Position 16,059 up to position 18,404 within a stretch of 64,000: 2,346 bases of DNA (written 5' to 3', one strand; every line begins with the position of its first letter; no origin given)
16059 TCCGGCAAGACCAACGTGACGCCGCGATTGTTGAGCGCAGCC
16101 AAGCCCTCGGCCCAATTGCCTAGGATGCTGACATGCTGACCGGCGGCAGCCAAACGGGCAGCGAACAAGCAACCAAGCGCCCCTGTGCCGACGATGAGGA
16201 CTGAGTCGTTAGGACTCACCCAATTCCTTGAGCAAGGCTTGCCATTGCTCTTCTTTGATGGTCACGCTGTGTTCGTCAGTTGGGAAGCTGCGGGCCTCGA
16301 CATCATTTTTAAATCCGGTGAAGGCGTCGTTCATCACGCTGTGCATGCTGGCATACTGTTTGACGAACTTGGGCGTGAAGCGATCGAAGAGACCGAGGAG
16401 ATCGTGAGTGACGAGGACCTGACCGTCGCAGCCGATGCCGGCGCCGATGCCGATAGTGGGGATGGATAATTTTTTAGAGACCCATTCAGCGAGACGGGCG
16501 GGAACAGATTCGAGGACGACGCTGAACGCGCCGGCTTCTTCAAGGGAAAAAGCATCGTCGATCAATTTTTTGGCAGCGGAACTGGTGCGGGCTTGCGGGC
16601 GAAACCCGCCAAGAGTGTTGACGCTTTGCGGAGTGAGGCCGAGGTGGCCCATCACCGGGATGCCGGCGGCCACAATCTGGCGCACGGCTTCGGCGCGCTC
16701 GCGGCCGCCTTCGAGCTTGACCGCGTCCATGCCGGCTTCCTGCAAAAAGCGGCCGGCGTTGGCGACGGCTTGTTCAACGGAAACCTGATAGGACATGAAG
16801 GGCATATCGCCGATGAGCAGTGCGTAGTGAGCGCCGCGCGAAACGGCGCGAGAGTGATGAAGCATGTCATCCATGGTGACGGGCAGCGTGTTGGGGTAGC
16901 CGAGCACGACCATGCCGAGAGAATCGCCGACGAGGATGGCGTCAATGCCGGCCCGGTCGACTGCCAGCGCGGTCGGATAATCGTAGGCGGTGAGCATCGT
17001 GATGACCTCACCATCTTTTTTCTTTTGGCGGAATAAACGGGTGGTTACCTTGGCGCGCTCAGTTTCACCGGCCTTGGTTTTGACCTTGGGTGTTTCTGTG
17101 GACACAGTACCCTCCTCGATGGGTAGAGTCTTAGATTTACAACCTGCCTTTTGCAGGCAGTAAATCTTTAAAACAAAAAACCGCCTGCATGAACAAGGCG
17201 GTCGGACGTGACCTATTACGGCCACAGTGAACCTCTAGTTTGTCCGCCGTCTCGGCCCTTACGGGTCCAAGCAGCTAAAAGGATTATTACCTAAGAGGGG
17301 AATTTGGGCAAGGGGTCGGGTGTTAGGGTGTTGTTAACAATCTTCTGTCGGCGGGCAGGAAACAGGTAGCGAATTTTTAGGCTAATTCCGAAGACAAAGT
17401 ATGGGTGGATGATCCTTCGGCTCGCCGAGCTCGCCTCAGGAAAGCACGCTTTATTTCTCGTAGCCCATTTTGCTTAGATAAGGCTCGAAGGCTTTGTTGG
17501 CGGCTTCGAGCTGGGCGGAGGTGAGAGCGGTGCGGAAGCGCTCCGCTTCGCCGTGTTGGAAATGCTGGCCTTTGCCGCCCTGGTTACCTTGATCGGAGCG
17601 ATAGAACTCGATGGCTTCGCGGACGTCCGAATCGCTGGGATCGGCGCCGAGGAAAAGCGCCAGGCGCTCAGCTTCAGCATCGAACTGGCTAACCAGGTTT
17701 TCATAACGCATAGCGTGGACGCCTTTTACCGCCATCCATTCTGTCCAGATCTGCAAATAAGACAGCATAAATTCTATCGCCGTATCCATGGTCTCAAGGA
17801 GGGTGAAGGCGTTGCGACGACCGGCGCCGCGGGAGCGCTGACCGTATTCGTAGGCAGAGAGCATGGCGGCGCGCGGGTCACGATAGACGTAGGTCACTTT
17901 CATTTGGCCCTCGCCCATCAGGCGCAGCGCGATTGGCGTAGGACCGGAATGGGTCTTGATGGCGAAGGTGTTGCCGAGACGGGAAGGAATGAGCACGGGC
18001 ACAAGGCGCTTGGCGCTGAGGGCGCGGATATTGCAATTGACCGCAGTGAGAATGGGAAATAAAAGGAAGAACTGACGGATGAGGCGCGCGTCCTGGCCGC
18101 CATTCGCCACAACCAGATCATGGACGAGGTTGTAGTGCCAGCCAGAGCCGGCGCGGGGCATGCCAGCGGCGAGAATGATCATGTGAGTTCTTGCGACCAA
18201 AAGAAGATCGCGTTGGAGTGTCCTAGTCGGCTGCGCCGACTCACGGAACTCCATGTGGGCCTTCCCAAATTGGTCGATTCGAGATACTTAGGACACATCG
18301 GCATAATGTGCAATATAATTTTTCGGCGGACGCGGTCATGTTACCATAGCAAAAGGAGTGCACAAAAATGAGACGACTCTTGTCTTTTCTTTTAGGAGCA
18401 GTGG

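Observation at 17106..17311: Riboswitch-like leader (multi-hairpin domain + intrinsic terminator) in front of the panB-panE-panC-coaX-coaBC operon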

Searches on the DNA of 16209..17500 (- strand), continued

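Call 48: search_with_rna_model(model_id=R1, sources=[L081, L082, L083, L084, L085, L086, L087, L088, L089, L090, L091, L092, L093, L094, L095, L096, L097, L098, L099, L100, L101, L102, L103, L104, L105, L106, L107, L108, L109, L110, L111, L112, L113, L114, L115, L116, L117, L118, L119, L120, L121, L122, L123, L124, L125, L126, L127, L128, L129, L130, L131, L132, L133, L134, L135, L136, L137, L138, L139, L140, L141, L142, L143, L144, L145, L146, L147, L148, L149, L150, L151, L152, L153, L154, L155, L156, L157, L158, L159, L160], max_evalue=1, make_alignment=true)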
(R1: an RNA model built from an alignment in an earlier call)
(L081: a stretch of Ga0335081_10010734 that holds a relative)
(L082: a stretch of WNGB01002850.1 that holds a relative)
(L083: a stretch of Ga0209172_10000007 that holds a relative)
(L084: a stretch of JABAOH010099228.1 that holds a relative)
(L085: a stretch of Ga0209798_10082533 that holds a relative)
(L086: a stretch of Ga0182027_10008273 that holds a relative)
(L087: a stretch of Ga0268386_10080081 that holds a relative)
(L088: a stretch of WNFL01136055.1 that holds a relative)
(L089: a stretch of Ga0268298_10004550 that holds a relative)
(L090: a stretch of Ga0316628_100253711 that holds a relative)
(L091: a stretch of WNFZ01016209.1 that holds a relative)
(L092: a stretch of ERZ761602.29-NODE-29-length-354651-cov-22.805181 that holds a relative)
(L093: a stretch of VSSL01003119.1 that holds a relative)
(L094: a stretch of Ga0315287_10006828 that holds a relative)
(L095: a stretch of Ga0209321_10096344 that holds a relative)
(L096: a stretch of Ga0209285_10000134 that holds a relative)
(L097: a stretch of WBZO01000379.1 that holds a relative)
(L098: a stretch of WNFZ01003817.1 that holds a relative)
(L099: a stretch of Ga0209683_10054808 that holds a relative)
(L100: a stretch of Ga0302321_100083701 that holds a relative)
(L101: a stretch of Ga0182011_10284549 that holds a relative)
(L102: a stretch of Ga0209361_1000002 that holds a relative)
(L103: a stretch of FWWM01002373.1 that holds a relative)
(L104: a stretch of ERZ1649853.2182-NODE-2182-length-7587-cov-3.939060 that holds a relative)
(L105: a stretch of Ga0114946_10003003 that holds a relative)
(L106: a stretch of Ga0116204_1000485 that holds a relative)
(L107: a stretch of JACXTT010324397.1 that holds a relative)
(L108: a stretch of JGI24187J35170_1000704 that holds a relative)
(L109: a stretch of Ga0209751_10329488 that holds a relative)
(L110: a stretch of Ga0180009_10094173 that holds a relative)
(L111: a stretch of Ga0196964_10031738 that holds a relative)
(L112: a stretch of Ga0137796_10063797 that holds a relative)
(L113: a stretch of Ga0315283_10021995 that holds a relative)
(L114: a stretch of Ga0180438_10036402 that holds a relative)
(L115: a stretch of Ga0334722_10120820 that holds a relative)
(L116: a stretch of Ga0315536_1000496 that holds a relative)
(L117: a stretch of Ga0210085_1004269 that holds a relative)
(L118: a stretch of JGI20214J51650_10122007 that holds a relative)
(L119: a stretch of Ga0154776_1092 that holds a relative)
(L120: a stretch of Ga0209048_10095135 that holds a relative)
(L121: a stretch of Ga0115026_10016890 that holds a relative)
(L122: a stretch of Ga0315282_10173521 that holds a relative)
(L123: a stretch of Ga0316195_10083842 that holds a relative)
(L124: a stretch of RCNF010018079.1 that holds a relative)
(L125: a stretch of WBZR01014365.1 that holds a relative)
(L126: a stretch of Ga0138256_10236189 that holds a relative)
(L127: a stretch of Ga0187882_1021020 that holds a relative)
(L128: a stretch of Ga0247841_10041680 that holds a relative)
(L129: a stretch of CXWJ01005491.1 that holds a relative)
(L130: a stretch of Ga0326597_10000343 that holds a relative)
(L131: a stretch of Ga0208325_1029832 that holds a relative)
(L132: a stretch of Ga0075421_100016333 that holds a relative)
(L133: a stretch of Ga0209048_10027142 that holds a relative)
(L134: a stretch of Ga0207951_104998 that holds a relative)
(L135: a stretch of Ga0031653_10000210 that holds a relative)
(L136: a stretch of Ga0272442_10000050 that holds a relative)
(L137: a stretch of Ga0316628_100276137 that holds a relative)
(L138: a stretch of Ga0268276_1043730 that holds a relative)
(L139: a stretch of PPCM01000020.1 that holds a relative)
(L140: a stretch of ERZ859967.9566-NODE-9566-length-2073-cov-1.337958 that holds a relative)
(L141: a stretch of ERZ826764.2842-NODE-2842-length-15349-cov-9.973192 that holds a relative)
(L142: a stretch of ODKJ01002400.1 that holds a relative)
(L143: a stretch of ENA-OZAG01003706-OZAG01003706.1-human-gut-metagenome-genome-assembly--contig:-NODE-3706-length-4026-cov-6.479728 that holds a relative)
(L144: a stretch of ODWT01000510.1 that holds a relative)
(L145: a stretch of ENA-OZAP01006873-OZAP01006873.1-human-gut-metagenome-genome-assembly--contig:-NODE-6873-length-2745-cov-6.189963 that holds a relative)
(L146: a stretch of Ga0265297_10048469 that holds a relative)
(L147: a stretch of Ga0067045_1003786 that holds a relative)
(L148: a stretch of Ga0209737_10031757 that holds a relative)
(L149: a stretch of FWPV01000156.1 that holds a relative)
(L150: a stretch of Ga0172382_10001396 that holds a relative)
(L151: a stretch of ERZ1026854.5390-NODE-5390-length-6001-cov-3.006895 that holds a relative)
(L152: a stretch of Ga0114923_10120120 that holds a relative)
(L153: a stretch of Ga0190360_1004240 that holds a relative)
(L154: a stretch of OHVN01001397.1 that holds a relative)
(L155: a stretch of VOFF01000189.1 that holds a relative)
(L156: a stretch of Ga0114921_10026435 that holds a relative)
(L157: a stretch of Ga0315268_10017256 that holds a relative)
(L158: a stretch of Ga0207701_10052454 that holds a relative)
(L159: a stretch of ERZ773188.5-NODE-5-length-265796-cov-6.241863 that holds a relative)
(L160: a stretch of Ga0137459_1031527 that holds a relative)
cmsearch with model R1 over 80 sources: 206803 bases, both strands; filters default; matches with E-value up to 1: 47.
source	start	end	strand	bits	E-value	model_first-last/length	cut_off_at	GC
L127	1071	1100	+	34.3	4.3e-05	1-31/31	no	0.7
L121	1123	1153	+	34.2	4.7e-05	1-31/31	no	0.74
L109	207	235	+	34.1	4.8e-05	1-31/31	no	0.72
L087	229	257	+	33.9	5.4e-05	1-31/31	no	0.69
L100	947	975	+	33.9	5.6e-05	1-31/31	no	0.52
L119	406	435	+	33.8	5.8e-05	1-31/31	no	0.67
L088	1091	1120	+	33.8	5.8e-05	1-31/31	no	0.7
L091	1089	1122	+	33.8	5.8e-05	1-31/31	no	0.76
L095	489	519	+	33.4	7.1e-05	1-31/31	no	0.74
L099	713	745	+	33.3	7.7e-05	1-31/31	no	0.67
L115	505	538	+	33.2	7.9e-05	1-31/31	no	0.71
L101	33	67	+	33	9e-05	1-31/31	no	0.69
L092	1024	1052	+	32.9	9.3e-05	1-31/31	no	0.62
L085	593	626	+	32.9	9.4e-05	1-31/31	no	0.74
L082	1094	1122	+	32.6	0.00011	1-31/31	no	0.59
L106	1068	1095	+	32.5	0.00011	1-31/31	no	0.71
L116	1095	1125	+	32.2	0.00013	1-31/31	no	0.71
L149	991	1022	+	31.8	0.00017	1-31/31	no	0.75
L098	1094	1122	+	31.6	0.00019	1-31/31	no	0.69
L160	733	763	+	31.1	0.00024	1-31/31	no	0.65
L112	613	642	+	31.1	0.00025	1-31/31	no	0.7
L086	1089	1117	+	30.7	0.0003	1-31/31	no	0.69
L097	1035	1063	+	30.7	0.00031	1-31/31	no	0.59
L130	1021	1052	+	30.7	0.00031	1-31/31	no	0.84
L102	1035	1064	+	30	0.00045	1-31/31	no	0.67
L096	627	655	+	29.5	0.00058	1-31/31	no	0.52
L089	1122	1150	+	29.2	0.00069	1-31/31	no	0.55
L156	133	169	+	25.5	0.005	1-31/31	no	0.54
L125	1049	1090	+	25.4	0.0054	1-31/31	no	0.64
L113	1108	1137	+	25.2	0.006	1-31/31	no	0.47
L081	1089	1117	+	24.3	0.0097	1-31/31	no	0.66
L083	1093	1121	+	24.3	0.0098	1-31/31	no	0.38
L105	1043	1071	+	24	0.011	1-31/31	no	0.69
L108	1119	1146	+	24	0.011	1-31/31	no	0.68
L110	505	561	+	23.8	0.013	1-31/31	no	0.61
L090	202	230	+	23.5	0.015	1-31/31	no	0.59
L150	223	255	+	22.9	0.021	1-31/31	no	0.61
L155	1090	1119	+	22.4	0.027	1-31/31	no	0.53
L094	1088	1116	+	21.2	0.051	1-31/31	no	0.59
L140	13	40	+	20.7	0.068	1-31/31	no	0.54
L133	168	200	+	20.2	0.087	1-31/31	no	0.64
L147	138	170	+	20.1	0.091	1-31/31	no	0.64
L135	213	247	+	19.8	0.11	1-31/31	no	0.57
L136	213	248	+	19.2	0.15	1-31/31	no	0.61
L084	1098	1128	+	18.1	0.27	1-31/31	no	0.71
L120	1020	1048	+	17.4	0.41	1-31/31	no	0.59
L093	1113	1142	+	16.4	0.7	1-31/31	no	0.67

Alignment A4: 47 matches aligned to the model, 68 columns, each read 5' to 3' on its own strand. Consensus structure (alignment columns), stored with it:
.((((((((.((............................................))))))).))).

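Call 49: search_with_rna_model(model_id=R2, sources=[window, L081, L082, L083, L084, L085, L086, L087, L088, L089, L090, L091, L092, L093, L094, L095, L096, L097, L098, L099, L100, L101, L102, L103, L104, L105, L106, L107, L108, L109, L110, L111, L112, L113, L114, L115, L116, L117, L118, L119, L120, L121, L122, L123, L124, L125, L126, L127, L128, L129, L130, L131, L132, L133, L134, L135, L136, L137, L138, L139, L140, L141, L142, L143, L144, L145, L146, L147, L148, L149, L150, L151, L152, L153, L154, L155, L156, L157, L158, L159, L160], max_evalue=1, make_alignment=true)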
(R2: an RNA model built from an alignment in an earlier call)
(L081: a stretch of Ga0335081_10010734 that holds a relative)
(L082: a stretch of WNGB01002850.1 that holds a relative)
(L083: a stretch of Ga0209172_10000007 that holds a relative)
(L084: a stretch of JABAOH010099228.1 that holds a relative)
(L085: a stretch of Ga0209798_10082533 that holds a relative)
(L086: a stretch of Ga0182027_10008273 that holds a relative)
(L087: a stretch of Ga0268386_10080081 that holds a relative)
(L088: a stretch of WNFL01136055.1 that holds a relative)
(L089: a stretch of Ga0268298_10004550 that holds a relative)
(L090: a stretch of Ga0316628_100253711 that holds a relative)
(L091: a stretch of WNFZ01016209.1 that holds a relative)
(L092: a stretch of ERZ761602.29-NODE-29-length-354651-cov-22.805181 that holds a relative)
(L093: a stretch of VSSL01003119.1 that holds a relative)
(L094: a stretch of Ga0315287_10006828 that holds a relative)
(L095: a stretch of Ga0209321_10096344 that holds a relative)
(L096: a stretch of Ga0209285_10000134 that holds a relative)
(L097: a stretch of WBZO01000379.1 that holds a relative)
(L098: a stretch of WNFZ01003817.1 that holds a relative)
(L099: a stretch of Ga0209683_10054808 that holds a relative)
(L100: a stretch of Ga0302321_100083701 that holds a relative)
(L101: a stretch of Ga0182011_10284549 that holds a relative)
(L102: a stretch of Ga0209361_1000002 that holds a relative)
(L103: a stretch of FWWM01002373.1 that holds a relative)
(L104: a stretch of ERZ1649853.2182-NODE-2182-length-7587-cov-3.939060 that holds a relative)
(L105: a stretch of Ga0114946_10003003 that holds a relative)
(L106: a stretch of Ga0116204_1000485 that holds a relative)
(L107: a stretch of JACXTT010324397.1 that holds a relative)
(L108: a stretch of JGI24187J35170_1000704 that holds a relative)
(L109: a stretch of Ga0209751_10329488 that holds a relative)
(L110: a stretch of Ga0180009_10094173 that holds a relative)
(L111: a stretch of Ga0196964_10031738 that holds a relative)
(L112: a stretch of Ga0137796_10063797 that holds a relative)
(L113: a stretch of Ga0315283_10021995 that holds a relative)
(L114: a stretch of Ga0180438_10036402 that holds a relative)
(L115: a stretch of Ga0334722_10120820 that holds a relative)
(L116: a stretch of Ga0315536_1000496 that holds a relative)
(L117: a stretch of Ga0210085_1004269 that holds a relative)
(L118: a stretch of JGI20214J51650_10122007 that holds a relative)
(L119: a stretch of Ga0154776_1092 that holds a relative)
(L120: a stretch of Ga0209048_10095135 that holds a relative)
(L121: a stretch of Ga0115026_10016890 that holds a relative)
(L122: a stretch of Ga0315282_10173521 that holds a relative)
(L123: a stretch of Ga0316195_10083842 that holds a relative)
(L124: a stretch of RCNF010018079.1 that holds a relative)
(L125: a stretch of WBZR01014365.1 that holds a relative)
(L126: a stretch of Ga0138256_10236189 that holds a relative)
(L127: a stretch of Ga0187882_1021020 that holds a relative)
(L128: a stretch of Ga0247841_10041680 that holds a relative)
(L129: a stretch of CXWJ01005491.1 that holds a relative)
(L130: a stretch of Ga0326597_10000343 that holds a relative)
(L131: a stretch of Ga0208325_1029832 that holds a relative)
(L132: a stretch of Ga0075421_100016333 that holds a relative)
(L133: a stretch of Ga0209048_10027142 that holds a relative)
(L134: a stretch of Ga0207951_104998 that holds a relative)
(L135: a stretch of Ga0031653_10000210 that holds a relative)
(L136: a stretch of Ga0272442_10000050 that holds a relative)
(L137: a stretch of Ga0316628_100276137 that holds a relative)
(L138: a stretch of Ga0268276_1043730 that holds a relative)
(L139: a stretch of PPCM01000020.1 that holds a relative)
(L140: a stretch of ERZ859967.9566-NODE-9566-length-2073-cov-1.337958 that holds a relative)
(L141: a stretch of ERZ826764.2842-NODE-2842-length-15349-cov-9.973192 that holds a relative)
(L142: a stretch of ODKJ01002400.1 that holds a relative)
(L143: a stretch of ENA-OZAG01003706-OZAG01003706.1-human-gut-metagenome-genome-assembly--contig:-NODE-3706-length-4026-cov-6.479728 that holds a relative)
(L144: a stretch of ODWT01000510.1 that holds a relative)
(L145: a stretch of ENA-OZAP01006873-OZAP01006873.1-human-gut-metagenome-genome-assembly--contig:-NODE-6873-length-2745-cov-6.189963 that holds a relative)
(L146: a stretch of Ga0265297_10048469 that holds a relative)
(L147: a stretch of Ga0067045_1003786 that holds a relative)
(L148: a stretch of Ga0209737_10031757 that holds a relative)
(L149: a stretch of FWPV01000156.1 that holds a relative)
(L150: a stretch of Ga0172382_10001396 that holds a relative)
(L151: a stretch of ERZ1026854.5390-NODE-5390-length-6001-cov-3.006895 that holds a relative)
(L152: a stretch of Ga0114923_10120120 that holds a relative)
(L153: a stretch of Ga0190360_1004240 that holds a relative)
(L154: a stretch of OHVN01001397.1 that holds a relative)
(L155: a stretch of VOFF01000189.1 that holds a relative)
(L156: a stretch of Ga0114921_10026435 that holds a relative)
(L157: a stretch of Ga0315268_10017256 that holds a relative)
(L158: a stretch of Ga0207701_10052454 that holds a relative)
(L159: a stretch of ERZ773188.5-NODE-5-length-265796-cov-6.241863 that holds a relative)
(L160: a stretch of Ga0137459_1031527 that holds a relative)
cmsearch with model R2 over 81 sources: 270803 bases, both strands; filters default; matches with E-value up to 1: 50.
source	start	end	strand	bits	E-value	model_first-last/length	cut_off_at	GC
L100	1027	1053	+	36.3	2.6e-06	1-27/27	no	0.56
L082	1174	1200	+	36.2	2.8e-06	1-27/27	no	0.56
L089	1174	1200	+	36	3.1e-06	1-27/27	no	0.56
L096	719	745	+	35.9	3.4e-06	1-27/27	no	0.63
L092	1141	1167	+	35.4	4.4e-06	1-27/27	no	0.59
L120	1076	1101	+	35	5.7e-06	1-27/27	no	0.62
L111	366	392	+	35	5.8e-06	1-27/27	no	0.59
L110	649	675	+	34.5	7.4e-06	1-27/27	no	0.7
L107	366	392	+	34.4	8.1e-06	1-27/27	no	0.56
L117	1145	1170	+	34.3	8.6e-06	1-27/27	no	0.65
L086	1173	1200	+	34.1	9.5e-06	1-27/27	no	0.54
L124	27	53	+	33.6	1.3e-05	1-27/27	no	0.63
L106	1142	1169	+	32.7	2.2e-05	1-27/27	no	0.61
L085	677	702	+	32.6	2.4e-05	1-27/27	no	0.58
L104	9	35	+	32.5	2.5e-05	1-27/27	no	0.63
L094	1175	1200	+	32.3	2.8e-05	1-27/27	no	0.5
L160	819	845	+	32.2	2.9e-05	1-27/27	no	0.56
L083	1174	1200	+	32.2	3e-05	1-27/27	no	0.59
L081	1173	1200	+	32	3.4e-05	1-27/27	no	0.57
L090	318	347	+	31.7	4.1e-05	1-27/27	no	0.6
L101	123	150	+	31.6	4.1e-05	1-27/27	no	0.57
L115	594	622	+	31.6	4.2e-05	1-27/27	no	0.59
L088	1173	1200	+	31.5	4.6e-05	1-27/27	no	0.54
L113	1166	1197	+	31.3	5.1e-05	1-27/27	no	0.53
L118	629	653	+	31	6e-05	1-27/27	no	0.64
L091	1175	1200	+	30.6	7.4e-05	1-27/27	no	0.58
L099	803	828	+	30.5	7.8e-05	1-27/27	no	0.54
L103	1172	1200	+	30.5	8e-05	1-27/27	no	0.62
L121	1191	1217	+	30.4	8.4e-05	1-27/27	no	0.48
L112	676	703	+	29.9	0.00012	1-27/27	no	0.43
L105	1123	1158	+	29.8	0.00012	1-27/27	no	0.5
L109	287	317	+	29.2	0.00017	1-27/27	no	0.55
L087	313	337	+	29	0.00019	1-27/27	no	0.6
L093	1169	1200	+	28.9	0.0002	1-27/27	no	0.47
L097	1112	1146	+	28.9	0.00021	1-27/27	no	0.6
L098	1175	1199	+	28.6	0.00025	1-27/27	no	0.6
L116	1191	1217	+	28.4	0.00028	1-27/27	no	0.59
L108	1173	1200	+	27.3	0.00052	1-27/27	no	0.68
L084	1191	1217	+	27.2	0.00057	1-27/27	no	0.59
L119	466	494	+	26.9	0.00068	1-27/27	no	0.45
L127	1132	1163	+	23.8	0.0042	1-27/27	no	0.44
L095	584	610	+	21.2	0.019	1-27/27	no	0.63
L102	1172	1197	+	21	0.022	1-27/27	no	0.5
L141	368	390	+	15.9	0.45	1-27/27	no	0.39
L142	368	390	+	15.9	0.45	1-27/27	no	0.39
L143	368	390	+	15.9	0.45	1-27/27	no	0.39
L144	368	390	+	15.9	0.45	1-27/27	no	0.39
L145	368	390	+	15.9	0.45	1-27/27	no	0.39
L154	368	390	+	15.9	0.45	1-27/27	no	0.39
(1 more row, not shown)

Alignment A5: 50 matches aligned to the model, 44 columns, each read 5' to 3' on its own strand. Consensus structure (alignment columns), stored with it:
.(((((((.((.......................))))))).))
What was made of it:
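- On pan motif (RF01749): All model hits are on the panB strand (calls 48, 49).
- Independent validation on 80 metagenome loci: there are 47 pan-1 hits and 43 pan-R hits, all on the panB strand at the expected positions (calls 48, 49). All model hits are on the coding strand (calls 48, 49).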

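Call 60: search_rna_families(source=L034, start=2380, end=2540, threshold=evalue, max_evalue=1, show_alignments=2)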
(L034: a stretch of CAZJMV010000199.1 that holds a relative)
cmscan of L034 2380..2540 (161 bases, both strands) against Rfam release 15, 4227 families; matches with E-value up to 1: 2.
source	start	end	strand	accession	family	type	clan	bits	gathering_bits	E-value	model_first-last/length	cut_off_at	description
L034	2422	2511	+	RF01749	pan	Cis-reg;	-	29.7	36.2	0.0011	1-92/92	no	pan motif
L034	2418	2517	-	RF01439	S_pombe_snR36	Gene; snRNA; snoRNA; HACA-box;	CL00035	17.9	50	0.21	1-164/164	no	small nucleolar RNA snR36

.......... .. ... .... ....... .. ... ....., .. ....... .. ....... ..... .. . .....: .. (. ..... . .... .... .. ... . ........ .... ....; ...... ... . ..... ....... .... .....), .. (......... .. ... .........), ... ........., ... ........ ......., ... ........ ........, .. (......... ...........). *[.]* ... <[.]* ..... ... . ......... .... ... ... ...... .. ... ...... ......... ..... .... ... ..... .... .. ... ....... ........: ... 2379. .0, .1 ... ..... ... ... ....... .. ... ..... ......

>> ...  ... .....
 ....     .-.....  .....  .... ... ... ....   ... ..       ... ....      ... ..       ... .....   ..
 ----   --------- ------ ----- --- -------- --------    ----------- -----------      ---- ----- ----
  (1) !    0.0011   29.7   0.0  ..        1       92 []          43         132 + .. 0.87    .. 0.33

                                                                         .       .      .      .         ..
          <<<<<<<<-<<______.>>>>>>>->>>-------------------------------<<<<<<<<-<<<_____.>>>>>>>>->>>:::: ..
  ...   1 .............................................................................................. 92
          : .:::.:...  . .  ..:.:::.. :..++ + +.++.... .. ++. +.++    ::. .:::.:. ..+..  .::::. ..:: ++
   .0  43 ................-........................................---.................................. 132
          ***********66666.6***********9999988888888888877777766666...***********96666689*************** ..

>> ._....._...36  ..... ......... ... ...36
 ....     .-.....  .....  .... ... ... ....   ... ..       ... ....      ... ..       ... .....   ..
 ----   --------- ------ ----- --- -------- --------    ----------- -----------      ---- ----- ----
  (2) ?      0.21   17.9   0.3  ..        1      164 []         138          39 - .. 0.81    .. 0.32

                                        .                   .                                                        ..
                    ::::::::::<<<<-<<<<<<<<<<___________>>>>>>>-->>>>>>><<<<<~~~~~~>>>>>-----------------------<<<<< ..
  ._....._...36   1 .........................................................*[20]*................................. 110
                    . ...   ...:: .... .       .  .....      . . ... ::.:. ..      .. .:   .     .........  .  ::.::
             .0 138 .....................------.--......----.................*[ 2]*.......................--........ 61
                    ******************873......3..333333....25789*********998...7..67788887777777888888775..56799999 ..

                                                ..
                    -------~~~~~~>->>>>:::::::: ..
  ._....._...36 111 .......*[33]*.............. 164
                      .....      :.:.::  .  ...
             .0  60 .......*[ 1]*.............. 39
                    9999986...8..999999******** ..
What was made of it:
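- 17106..17131 (-): pan-R, the pan-type hairpin that contains the ribosome-binding site: AG ACUCU [A17124] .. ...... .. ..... [A17108] CU. The SD GGAGG is at 17115..17111 and is fully paired. The hairpin ends 0 nt before the start codon. The Rfam pan model aligns the L034 homologue to its second hairpin (call 60).
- In relative L034 it aligns both hairpins, including the SD-embedded one (29.7 bits, E 0.0011; call 60).
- Tried and rejected: The link between the two rests on geometry and on the Rfam alignment of L034 (call 60).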

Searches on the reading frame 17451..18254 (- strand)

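Call 7: search_protein_families(library=ncbifam, proteins=[window:17451-18254:-])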
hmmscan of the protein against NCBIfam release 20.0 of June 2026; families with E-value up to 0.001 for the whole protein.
window:17451-18254:- (267 aa): 0 families

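Call 58: search_protein_families(library=pfam, proteins=[window:17451-18254:-])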
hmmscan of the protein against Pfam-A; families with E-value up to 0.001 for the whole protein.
window:17451-18254:- (267 aa): 2 families
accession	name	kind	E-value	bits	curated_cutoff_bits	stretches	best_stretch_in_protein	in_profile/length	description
PF00685.33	Sulfotransfer_1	-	2.8e-13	50.3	22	1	30-263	7-254/255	Sulfotransferase domain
PF13469.12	Sulfotransfer_3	-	0.00026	21.8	27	0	119-205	126-213/216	Sulfotransferase family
